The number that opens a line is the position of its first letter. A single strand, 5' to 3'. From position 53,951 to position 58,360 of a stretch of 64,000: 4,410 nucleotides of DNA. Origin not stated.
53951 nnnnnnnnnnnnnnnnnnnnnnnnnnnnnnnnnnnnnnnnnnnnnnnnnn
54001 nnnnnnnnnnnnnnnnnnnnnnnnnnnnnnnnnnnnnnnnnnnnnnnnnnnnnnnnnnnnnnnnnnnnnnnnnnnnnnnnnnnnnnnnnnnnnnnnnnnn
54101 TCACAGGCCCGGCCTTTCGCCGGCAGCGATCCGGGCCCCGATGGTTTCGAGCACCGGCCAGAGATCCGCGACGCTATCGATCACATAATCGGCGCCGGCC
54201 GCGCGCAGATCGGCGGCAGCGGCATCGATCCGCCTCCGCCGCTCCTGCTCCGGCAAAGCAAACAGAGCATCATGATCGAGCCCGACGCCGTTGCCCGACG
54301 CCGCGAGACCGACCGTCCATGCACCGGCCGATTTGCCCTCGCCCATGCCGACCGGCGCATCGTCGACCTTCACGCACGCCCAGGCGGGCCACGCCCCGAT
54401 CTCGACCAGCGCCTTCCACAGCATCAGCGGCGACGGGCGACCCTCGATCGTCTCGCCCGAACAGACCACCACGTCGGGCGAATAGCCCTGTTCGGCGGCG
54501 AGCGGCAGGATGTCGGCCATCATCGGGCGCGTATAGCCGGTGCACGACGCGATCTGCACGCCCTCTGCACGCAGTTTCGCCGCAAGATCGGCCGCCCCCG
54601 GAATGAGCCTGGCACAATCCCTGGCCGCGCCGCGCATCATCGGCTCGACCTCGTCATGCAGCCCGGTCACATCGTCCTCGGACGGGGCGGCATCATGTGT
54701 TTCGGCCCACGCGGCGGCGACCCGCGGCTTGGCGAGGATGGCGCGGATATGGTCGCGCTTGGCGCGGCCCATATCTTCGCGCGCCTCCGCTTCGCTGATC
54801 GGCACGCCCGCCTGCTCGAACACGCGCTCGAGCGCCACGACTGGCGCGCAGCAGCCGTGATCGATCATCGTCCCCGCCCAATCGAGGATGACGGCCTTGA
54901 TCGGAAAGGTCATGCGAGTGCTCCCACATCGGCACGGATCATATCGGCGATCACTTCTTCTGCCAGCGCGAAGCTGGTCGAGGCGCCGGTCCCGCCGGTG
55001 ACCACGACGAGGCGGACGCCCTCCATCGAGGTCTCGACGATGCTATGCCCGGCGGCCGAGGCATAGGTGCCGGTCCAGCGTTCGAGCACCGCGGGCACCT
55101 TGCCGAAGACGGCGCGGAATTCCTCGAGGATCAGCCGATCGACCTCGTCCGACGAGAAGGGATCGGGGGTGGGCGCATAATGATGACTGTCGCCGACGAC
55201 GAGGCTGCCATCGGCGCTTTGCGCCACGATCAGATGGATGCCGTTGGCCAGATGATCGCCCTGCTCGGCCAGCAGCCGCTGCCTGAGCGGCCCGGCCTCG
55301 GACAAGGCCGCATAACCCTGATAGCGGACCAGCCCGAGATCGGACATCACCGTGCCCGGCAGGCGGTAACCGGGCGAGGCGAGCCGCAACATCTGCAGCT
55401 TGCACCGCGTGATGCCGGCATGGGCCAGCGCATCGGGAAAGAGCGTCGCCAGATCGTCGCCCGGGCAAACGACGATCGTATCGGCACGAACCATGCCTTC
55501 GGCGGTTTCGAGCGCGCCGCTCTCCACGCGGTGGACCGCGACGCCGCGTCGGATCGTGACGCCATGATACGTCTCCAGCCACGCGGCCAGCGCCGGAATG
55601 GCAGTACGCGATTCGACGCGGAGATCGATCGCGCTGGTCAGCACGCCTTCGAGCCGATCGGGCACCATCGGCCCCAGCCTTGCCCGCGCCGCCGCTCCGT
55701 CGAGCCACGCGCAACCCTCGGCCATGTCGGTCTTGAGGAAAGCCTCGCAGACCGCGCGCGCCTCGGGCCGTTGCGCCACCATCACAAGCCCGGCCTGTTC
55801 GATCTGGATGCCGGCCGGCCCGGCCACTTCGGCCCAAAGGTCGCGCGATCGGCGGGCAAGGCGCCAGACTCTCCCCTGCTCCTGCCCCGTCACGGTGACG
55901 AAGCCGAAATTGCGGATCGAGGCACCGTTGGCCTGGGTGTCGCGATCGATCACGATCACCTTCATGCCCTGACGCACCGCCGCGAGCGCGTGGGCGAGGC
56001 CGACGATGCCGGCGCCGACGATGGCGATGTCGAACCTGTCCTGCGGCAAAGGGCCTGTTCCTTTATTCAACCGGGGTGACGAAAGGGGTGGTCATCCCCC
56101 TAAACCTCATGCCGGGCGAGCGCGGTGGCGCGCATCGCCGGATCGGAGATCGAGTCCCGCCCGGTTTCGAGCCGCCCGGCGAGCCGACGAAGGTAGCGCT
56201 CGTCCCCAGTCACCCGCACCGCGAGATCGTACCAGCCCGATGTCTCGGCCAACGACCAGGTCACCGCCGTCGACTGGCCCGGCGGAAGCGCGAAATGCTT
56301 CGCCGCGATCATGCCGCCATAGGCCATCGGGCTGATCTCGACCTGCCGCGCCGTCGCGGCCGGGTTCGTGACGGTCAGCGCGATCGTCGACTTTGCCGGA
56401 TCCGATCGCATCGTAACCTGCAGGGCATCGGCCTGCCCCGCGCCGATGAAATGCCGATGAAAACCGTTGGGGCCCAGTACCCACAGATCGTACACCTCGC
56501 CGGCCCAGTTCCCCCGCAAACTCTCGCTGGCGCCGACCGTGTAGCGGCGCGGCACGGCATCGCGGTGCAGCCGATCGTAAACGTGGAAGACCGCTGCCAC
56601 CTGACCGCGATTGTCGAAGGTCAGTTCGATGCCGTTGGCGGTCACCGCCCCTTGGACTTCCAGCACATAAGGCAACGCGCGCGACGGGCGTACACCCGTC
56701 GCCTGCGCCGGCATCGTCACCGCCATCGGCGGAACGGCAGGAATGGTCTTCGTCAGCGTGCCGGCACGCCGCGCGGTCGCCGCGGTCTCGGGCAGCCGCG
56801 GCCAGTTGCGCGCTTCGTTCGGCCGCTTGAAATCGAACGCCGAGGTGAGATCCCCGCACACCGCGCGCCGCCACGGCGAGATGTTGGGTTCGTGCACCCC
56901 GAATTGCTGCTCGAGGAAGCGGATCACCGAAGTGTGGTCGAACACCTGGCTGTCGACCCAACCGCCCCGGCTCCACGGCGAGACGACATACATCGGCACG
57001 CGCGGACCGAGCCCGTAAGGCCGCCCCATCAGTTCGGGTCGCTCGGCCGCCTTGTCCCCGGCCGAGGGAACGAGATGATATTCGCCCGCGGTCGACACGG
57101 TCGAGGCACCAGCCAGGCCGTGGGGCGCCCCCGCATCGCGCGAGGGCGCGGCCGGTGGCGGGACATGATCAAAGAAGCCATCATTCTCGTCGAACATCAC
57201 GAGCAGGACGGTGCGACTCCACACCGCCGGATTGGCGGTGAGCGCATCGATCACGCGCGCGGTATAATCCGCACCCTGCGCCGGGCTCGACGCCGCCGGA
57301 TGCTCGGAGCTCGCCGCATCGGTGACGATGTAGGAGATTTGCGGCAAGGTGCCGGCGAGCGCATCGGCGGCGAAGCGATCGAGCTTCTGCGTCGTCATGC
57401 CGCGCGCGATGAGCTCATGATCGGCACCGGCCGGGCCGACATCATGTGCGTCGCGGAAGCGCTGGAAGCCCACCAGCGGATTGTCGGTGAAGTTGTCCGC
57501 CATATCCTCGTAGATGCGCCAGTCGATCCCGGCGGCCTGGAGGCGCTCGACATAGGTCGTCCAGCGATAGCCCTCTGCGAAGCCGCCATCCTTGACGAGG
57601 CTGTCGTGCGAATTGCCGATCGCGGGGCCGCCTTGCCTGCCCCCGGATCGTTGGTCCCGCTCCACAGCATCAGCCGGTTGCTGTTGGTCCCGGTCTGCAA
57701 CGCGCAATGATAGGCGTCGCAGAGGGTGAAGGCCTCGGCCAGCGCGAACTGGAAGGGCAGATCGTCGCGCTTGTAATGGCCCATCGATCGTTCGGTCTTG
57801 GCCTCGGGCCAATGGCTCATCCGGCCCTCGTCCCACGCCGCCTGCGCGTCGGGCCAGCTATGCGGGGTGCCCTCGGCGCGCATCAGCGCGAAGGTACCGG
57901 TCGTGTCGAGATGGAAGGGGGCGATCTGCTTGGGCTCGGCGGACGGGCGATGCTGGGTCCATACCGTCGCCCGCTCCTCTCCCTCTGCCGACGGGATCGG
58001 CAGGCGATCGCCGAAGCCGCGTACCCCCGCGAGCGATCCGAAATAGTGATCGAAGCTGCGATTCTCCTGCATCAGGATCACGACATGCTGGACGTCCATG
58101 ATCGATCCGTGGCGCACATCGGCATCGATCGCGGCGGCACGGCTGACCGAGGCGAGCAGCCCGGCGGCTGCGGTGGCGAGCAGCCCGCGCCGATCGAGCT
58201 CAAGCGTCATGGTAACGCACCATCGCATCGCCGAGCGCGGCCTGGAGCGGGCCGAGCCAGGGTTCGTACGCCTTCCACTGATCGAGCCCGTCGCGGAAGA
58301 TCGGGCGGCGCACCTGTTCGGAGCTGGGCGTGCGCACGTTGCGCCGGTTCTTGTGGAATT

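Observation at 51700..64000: LysR-controlled locus combining a TonB receptor, a phospholipase C, an FAD amine oxidoreductase, PhnX, a DUF5690-like transporter and a fold-III PLP enzyme: candidate phosphonolipid/aminophosphonate scavenging pathway without phnW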

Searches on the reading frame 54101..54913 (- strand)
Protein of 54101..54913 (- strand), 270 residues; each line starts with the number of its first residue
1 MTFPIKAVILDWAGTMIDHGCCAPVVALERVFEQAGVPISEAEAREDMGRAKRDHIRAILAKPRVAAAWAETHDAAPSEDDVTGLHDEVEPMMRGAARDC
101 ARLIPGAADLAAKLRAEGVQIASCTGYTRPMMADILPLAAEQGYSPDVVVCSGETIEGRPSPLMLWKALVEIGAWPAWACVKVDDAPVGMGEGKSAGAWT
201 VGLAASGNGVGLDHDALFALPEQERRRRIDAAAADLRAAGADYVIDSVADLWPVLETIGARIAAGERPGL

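Call 6: search_protein_families(library=pfam, proteins=[window:54101-54913:-], max_evalue=0.001)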
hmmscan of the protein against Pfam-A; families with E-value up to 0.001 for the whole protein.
window:54101-54913:- (270 aa): 1 family
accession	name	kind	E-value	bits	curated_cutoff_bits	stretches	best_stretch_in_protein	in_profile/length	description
PF00702.32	Hydrolase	-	7.4e-13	49.7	26.4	1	5-197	1-191/191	haloacid dehalogenase-like hydrolase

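Call 7: search_protein_families(library=ncbifam, proteins=[window:54101-54913:-], max_evalue=0.001)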
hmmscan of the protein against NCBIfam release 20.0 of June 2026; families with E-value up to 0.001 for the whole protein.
window:54101-54913:- (270 aa): 13 families
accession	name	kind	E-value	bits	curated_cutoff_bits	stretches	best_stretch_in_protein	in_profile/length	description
TIGR01422.2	phosphonatase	equivalog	2.2e-98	328.6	220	1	5-255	1-251/251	phosphonoacetaldehyde hydrolase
TIGR03351.1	PhnX-like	hypoth_equivalog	3.7e-24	85.9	218.9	1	5-203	1-190/220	phosphonatase-like hydrolase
NF053741.1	noncata_PA2803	equivalog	9.3e-18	64.9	240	1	7-268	2-191/191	HAD superfamily inactivated hydrolase PcrP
NF053653.1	InDiPhoBT2121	equivalog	2.4e-10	40.3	245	1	6-204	2-187/216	inorganic diphosphatase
TIGR02009.1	PGMB-YQAB-SF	subfamily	3.4e-08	33.9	153.35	1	5-201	1-184/186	beta-phosphoglucomutase family hydrolase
TIGR01454.1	AHBA_synth_RP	hypoth_equivalog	9.2e-08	32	246.65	1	84-203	54-174/205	AHBA synthesis associated protein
TIGR01509.1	HAD-SF-IA-v3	subfamily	8e-07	29.3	29.4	1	101-202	64-153/154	HAD-IA family hydrolase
TIGR01449.2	PGP_bact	equivalog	8.2e-07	28.8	180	1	8-204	1-185/213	phosphoglycolate phosphatase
TIGR01990.1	bPGM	equivalog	1.3e-05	25.2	189.4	1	5-203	1-186/187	beta-phosphoglucomutase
NF008610.0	PRK11587.1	equivalog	8.9e-05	21.9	282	1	79-208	61-186/219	sugar phosphatase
TIGR02253.1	CTE7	subfamily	0.0002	21.2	169.75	1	5-188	2-178/221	TIGR02253 family HAD-type hydrolase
NF046057.1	bifunc_MtlD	equivalog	0.00035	19.1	800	1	106-201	96-189/683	bifunctional mannitol-1-phosphate dehydrogenase/phosphatase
NF009694.0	PRK13222.1-1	equivalog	0.00077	18.8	415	0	61-206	70-213/252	phosphoglycolate phosphatase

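Call 38: search_solved_structures(query=window:54101-54913:-, max_evalue=0.00001, show_alignments=1)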
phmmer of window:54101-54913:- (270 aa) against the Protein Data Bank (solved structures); distinct sequences matched with E-value up to 0.00001: 10.
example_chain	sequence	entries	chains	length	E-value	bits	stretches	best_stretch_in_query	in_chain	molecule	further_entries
3iru_A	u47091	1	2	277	7.4e-62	212.7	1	4-268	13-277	phoshonoacetaldehyde hydrolase like protein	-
2iof_A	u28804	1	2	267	3.4e-51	177.7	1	4-258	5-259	Phosphonoacetaldehyde hydrolase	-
2ioh_A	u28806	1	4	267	9e-51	176.3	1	4-258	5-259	Phosphonoacetaldehyde hydrolase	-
1rql_A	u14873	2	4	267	2.3e-50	175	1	4-258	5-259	Phosphonoacetaldehyde Hydrolase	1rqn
1swv_A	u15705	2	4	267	4.5e-50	174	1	4-258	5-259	phosphonoacetaldehyde hydrolase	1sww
1fez_A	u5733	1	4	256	5.7e-50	173.7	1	5-258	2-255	PHOSPHONOACETALDEHYDE HYDROLASE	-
1rdf_A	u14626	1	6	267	3.1e-49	171.3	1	4-258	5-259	phosphonoacetaldehyde hydrolase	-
2oda_A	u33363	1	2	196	1.1e-11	48.1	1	100-268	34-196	Hypothetical protein PSPTO_2114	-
4uav_A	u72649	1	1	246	6.5e-06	29.2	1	72-209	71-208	Haloacid dehalogenase-like hydrolase domain-containing protein At3g48420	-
3dv9_A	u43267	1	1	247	6.8e-06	29.2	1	4-203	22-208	beta-phosphoglucomutase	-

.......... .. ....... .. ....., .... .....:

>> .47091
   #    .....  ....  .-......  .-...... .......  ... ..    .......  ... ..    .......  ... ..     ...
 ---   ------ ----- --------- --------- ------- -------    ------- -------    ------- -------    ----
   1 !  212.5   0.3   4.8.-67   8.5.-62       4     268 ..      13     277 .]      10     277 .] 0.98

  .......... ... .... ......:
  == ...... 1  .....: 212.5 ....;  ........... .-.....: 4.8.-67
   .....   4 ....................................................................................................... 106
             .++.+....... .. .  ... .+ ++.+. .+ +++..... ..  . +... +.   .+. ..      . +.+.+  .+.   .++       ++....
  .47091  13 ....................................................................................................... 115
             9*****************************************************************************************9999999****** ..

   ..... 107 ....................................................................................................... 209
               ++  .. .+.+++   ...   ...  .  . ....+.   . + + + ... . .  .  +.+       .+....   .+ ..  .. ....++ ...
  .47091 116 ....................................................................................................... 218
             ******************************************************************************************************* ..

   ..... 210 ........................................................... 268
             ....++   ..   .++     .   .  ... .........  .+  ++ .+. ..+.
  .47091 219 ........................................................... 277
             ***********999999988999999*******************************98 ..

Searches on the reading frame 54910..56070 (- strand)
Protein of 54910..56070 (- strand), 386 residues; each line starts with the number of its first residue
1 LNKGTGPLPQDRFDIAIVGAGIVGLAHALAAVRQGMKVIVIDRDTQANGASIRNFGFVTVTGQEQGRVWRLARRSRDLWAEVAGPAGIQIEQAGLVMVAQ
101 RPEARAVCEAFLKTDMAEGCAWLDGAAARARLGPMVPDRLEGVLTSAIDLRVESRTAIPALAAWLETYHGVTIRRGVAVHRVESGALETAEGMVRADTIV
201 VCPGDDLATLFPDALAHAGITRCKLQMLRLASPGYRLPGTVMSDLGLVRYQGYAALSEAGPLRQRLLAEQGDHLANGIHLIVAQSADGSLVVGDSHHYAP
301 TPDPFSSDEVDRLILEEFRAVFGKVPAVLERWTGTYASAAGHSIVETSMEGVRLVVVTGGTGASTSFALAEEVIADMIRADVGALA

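Call 6: search_protein_families(library=pfam, proteins=[window:54910-56070:-], max_evalue=0.001)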
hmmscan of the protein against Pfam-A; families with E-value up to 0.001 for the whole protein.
window:54910-56070:- (386 aa): 6 families
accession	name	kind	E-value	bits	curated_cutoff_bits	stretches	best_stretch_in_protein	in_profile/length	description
PF01266.30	DAO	-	3.7e-36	125.8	27.9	1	14-373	1-350/353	FAD dependent oxidoreductase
PF00890.30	FAD_binding_2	-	1.5e-05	24.8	20.4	1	14-124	1-103/414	FAD binding domain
PF07992.20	Pyr_redox_2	-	5.1e-05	23.3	26.1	0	13-48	1-37/291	Pyridine nucleotide-disulphide oxidoreductase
PF13450.12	NAD_binding_8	-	0.00011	22.9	21.9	1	17-50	1-36/68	NAD(P)-binding Rossmann-like domain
PF12831.13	FAD_oxidored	-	0.00028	20.7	27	1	14-56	1-43/416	FAD dependent oxidoreductase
PF03721.20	UDPG_MGDP_dh_N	-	0.00085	19.4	27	0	15-46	3-34/187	UDP-glucose/GDP-mannose dehydrogenase family, NAD binding domain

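Call 7: search_protein_families(library=ncbifam, proteins=[window:54910-56070:-], max_evalue=0.001)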
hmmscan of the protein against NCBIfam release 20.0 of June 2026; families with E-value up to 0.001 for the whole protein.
window:54910-56070:- (386 aa): 46 families (the best 25 are shown)
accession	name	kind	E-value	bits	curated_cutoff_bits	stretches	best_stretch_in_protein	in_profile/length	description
TIGR03364.1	HpnW_proposed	hypoth_equivalog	3.2e-120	401.5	285.1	1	14-372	2-365/365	TIGR03364 family FAD-dependent oxidoreductase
TIGR02352.1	thiamin_ThiO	equivalog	9.2e-21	74.3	250.8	1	15-237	1-232/351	glycine oxidase ThiO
NF002480.1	PRK01747.1-1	equivalog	2.9e-09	35.9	540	1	12-214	248-459/645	bifunctional tRNA (5-methylaminomethyl-2-thiouridine)(34)-methyltransferase MnmC2/FAD-dependent 5-carboxymethylaminomethyl-2-thiouridine(34)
NF008425.0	PRK11259.1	equivalog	1.2e-08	34.3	257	1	11-227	3-225/377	N-methyl-L-tryptophan oxidase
TIGR03197.1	MnmC_Cterm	equivalog_domain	8.1e-08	31.7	174.2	1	14-212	1-208/400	FAD-dependent 5-carboxymethylaminomethyl-2-thiouridine(34) oxidoreductase MnmC1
NF050086.1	pipecolate_AmaA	exception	1.3e-07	30.6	600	1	11-59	24-72/425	L-pipecolate oxidase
NF053677.1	Desat2ChcC2Cyan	equivalog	4.2e-07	28.7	900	1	14-68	2-56/558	4-oxocyclohex-2-ene-1-carboxylate 5-dehydrogenase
NF001933.0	PRK00711.1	subfamily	5.6e-07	28.9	383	1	15-58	3-47/429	D-amino acid dehydrogenase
TIGR01372.1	soxA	subfamily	2.8e-06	25.4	1164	1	14-62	170-216/996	sarcosine oxidase subunit alpha family protein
NF004789.0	PRK06134.1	subfamily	3e-06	26.1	747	1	10-61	10-61/581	FAD-dependent oxidoreductase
NF004991.0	PRK06370.1-3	subfamily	8.7e-06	24.5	620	1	6-60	29-81/509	FAD-containing oxidoreductase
NF005691.0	PRK07494.1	equivalog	1.5e-05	23.7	459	1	10-47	6-43/404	UbiH/UbiF family hydroxylase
NF008726.1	PRK11728.1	equivalog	2.2e-05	23.5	299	1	14-204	2-199/389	L-2-hydroxyglutarate oxidase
NF005511.0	PRK07121.1-4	equivalog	2.2e-05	23.1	466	1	10-56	18-63/553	FAD-binding protein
NF006593.0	PRK09126.1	equivalog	3e-05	23.1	420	1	12-48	4-40/393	5-demethoxyubiquinol-8 5-hydroxylase UbiM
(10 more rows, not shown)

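Call 37: search_solved_structures(query=window:54910-56070:-, max_evalue=0.00001)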
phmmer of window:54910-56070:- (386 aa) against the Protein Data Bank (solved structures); distinct sequences matched with E-value up to 0.00001: 0.

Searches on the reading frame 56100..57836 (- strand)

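Call 6: search_protein_families(library=pfam, proteins=[window:56100-57836:-], max_evalue=0.001)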
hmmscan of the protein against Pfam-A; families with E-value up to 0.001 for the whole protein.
window:56100-57836:- (578 aa): 2 families
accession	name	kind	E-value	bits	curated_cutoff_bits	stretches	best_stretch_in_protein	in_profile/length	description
PF04185.19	Phosphoesterase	-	2.5e-64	218.1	23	1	66-314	147-355/356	Phosphoesterase family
PF05506.17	PLipase_C_C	-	2.4e-37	128.1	24.4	2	384-465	1-79/80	Bacterial phospholipase C, C-terminal domain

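Call 7: search_protein_families(library=ncbifam, proteins=[window:56100-57836:-], max_evalue=0.001)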
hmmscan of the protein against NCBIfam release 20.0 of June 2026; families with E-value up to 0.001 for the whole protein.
window:56100-57836:- (578 aa): 2 families
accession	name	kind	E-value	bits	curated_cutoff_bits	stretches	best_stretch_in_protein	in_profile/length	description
TIGR03396.1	PC_PLC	equivalog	7e-181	603.1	580.25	1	68-568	189-687/688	phosphocholine-specific phospholipase C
TIGR03397.1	acid_phos_Burk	subfamily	2e-21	76.7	362.75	2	152-229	332-408/483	acid phosphatase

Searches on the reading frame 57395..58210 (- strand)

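Call 6: search_protein_families(library=pfam, proteins=[window:57395-58210:-], max_evalue=0.001)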
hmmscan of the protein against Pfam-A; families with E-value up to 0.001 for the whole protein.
window:57395-58210:- (271 aa): 1 family
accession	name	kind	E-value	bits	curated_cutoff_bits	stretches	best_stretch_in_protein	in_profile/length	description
PF04185.19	Phosphoesterase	-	8.7e-46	157.1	23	1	40-198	1-154/356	Phosphoesterase family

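Call 7: search_protein_families(library=ncbifam, proteins=[window:57395-58210:-], max_evalue=0.001)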
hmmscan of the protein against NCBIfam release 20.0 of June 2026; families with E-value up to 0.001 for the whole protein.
window:57395-58210:- (271 aa): 2 families
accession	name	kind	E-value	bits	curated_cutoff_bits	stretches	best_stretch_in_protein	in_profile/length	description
TIGR03396.1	PC_PLC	equivalog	4.5e-79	266.6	580.25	1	10-196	14-194/688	phosphocholine-specific phospholipase C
TIGR03397.1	acid_phos_Burk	subfamily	1.1e-06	28.2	362.75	0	40-67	1-28/483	acid phosphatase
